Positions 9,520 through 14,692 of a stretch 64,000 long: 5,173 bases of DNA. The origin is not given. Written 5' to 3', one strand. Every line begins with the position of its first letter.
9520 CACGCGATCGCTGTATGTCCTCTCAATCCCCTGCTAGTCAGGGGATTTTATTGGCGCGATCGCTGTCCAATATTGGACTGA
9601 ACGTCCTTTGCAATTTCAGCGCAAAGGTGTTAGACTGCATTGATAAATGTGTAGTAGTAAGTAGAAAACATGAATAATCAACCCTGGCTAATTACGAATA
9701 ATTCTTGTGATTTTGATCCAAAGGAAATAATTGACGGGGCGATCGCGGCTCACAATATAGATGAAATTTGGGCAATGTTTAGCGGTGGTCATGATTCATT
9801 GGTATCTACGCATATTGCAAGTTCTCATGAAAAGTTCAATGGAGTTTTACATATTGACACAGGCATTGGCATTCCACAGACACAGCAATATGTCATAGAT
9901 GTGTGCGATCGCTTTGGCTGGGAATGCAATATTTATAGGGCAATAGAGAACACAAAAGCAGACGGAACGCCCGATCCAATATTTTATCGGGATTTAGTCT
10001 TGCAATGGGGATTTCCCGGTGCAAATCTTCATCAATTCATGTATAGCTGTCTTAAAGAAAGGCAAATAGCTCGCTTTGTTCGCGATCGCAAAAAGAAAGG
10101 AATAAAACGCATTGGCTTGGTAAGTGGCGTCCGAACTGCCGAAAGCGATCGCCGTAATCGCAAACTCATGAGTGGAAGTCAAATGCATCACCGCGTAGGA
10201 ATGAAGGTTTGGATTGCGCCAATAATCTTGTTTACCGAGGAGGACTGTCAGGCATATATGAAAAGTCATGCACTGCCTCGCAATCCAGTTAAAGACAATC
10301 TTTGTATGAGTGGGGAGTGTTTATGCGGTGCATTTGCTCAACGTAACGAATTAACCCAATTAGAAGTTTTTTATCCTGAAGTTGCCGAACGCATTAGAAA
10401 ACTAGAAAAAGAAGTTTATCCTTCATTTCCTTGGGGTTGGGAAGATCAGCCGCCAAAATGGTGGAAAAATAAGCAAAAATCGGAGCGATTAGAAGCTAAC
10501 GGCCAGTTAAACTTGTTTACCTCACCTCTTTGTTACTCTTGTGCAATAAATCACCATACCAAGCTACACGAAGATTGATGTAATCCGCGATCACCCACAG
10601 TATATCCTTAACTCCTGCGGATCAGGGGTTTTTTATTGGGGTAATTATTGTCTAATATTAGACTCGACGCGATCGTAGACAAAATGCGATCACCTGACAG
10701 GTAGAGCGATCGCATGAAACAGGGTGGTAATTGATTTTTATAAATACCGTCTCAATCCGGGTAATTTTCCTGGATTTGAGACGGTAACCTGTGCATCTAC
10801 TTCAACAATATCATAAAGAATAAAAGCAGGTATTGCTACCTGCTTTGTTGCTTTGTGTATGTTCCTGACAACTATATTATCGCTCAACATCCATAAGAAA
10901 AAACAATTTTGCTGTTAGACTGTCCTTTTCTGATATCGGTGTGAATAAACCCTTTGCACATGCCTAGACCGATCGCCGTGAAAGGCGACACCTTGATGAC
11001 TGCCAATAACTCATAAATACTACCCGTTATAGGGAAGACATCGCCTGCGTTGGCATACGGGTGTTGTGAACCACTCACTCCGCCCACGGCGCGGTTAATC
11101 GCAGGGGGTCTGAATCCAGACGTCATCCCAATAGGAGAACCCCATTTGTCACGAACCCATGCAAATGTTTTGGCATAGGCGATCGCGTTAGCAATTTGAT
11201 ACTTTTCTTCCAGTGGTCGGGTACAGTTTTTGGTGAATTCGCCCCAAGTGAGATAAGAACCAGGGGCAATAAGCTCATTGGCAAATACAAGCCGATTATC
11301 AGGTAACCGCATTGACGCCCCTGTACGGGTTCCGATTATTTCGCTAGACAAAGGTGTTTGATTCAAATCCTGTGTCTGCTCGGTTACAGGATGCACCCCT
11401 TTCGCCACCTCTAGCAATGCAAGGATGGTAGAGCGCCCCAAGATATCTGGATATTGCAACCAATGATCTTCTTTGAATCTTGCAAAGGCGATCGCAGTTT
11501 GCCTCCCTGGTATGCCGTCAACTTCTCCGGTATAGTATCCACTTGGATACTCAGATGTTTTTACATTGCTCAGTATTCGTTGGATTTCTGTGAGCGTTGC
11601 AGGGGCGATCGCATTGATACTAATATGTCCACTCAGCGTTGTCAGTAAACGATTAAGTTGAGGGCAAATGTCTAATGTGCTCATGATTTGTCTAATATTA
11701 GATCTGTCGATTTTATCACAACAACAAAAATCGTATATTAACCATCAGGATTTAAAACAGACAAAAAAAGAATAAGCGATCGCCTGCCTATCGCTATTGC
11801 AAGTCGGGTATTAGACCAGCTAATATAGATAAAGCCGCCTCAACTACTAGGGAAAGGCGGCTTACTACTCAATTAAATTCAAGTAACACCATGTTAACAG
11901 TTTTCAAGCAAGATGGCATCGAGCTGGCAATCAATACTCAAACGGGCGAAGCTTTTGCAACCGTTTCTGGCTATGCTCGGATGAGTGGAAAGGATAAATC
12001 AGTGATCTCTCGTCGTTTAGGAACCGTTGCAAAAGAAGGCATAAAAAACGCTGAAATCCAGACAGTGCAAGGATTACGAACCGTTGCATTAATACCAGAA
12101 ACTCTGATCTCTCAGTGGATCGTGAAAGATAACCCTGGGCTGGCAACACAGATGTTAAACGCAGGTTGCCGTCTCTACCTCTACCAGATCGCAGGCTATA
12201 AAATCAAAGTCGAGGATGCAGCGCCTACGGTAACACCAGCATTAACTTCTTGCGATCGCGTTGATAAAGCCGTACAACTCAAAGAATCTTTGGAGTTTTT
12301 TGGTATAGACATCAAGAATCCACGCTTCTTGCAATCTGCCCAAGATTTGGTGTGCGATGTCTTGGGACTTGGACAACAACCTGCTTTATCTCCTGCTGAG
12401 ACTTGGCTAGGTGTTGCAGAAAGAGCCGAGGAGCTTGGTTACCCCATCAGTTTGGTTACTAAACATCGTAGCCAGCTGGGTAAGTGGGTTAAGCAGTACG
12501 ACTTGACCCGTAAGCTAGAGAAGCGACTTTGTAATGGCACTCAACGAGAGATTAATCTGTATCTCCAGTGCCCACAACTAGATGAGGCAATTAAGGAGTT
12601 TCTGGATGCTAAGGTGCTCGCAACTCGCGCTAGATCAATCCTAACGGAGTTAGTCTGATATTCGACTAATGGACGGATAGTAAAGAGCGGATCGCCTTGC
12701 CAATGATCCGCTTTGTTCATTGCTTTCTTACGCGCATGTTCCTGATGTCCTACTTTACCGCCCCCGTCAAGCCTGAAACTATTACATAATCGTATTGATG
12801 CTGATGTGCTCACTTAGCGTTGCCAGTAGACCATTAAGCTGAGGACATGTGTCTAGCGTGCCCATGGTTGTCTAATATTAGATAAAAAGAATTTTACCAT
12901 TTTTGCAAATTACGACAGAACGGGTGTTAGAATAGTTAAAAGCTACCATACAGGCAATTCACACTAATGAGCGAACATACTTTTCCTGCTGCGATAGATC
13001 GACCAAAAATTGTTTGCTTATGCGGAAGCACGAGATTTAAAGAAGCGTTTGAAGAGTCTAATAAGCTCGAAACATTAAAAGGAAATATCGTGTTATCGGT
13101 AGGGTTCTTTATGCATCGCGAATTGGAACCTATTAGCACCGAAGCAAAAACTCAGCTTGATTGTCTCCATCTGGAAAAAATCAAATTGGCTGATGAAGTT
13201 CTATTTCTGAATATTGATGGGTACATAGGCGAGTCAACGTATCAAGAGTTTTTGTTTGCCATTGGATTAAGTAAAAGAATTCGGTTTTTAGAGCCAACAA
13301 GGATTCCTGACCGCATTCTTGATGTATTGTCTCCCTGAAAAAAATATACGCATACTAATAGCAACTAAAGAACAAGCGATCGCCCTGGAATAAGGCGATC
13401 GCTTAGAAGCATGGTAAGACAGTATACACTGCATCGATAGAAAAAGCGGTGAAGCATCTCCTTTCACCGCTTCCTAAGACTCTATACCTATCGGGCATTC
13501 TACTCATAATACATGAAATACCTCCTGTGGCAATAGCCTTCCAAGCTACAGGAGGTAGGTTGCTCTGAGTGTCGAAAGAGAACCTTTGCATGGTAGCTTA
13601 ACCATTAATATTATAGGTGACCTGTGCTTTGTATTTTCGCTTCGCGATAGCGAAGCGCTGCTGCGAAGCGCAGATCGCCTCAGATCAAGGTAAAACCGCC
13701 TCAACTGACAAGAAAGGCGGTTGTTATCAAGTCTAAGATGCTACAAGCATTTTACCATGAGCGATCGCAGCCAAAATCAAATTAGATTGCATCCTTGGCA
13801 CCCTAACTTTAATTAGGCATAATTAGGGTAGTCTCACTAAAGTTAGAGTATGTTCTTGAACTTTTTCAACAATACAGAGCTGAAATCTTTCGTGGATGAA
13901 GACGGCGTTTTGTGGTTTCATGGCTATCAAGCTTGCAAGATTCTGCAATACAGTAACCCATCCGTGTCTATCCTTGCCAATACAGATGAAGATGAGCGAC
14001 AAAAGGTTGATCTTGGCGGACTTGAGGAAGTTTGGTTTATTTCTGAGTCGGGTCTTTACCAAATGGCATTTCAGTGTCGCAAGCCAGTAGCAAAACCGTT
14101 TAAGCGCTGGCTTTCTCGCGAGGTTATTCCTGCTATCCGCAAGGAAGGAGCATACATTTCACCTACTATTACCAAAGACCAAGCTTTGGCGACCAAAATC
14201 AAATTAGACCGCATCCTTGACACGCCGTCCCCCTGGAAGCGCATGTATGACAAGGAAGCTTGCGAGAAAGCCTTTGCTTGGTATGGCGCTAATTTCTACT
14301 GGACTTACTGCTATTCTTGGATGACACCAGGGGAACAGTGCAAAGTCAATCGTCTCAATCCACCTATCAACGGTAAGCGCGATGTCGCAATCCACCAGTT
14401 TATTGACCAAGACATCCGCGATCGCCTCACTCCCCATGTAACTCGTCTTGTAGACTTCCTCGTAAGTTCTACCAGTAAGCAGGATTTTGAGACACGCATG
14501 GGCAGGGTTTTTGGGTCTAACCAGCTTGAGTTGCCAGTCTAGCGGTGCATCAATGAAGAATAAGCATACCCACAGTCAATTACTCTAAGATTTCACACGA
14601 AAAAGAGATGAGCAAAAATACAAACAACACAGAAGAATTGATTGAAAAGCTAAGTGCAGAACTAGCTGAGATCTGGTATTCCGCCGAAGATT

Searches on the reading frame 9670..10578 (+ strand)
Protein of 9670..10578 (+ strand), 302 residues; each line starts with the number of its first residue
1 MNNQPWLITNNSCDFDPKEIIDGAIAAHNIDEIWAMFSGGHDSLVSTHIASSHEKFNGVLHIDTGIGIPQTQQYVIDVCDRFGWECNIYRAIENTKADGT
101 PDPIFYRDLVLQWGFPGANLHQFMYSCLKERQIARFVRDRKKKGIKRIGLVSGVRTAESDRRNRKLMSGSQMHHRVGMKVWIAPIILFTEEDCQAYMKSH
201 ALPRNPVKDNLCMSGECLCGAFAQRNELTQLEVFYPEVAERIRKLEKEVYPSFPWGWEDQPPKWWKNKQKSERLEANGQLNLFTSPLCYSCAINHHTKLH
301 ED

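Call 10: search_protein_families(library=phrogs, proteins=[window:9670-10578:+], max_evalue=0.001)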
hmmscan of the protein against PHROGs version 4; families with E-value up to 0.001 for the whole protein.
window:9670-10578:+ (302 aa): 2 families
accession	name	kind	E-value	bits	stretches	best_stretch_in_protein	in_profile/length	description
phrog_424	-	moron, auxiliary metabolic gene and host takeover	3.1e-32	113.2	1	31-263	161-380/460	phosphoadenosine phosphosulfate reductase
phrog_2302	-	moron, auxiliary metabolic gene and host takeover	1.8e-11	44.6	1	149-250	163-273/381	phosphoadenosine phosphosulfate reductase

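Call 11: search_protein_families(library=pfam, proteins=[window:9670-10578:+], max_evalue=0.01)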
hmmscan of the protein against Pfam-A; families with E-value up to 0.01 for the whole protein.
window:9670-10578:+ (302 aa): 1 family
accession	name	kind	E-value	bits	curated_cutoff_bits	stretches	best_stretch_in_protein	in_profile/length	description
PF01507.26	PAPS_reduct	-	3e-13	50.6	22.5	1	33-209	2-161/175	Phosphoadenosine phosphosulfate reductase domain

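Call 24: find_related_loci(query=window:9670-10578:+, collection=viral_contigs, flank=6000)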
Query window:9670-10578:+ (302 aa) in viral_contigs; peptide patterns used: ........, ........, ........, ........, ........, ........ (x = any residue, [..] = any of these).
6 stretches matched a pattern; 4 encode a relative of the query (tblastn E <= 1e-3); 4 distinct loci.
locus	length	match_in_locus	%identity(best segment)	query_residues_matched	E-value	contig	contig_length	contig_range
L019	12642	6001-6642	68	6-221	7e-103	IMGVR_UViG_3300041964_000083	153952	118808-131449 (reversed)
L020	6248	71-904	52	19-297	3e-94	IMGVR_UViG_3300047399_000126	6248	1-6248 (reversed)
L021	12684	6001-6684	53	20-249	1e-76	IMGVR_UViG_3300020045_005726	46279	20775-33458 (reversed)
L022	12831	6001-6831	54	19-295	1e-100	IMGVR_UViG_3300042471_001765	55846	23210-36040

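Call 25: find_encoding_contigs(protein=window:9670-10578:+, flank=10000, max_places=10)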
Protein window:9670-10578:+ (302 aa): 2 contigs read that carry it; 2 places shown.
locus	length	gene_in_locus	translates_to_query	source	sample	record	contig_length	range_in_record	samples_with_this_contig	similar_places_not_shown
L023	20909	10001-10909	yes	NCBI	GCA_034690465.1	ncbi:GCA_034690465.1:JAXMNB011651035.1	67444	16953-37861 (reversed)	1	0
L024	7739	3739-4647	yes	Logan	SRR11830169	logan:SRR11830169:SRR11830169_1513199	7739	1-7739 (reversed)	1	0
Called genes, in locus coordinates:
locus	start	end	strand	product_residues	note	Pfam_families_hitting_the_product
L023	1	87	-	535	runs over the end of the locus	-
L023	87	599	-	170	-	-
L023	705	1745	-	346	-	PF06067:DUF932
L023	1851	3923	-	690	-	PF05869:Dam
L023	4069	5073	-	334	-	PF04404:ERF (weak)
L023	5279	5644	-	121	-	-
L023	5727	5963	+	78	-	-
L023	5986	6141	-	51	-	-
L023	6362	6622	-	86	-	-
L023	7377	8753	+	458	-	-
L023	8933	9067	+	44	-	-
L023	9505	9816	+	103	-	-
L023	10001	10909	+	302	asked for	PF01507:PAPS_reduct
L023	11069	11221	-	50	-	-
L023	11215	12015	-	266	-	PF08291:Peptidase_M15_3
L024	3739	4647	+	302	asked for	PF01507:PAPS_reduct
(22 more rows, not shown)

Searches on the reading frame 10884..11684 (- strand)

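Call 11: search_protein_families(library=pfam, proteins=[window:10884-11684:-], max_evalue=0.01)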
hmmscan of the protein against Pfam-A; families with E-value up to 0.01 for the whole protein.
window:10884-11684:- (266 aa): 1 family
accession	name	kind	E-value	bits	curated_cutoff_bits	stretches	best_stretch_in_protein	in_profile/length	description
PF08291.16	Peptidase_M15_3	-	2.1e-18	66.9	23.2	1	146-250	11-108/108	Peptidase M15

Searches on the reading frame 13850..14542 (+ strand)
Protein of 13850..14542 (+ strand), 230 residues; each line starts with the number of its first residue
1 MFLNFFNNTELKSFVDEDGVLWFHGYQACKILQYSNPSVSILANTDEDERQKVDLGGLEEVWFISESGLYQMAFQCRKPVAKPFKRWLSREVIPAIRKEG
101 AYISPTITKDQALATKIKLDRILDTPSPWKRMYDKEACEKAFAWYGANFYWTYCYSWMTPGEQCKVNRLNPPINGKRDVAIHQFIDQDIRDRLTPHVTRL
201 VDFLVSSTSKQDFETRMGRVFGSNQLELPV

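Call 93: search_protein_families(library=pfam, proteins=[window:13850-14542:+], max_evalue=0.001)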
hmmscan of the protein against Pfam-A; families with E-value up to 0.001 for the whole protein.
window:13850-14542:+ (230 aa): 1 family
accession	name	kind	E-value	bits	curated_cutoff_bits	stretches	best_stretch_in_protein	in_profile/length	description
PF02498.22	Bro-N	-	4.2e-19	69.4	25.6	1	11-94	2-96/96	BRO family, N-terminal domain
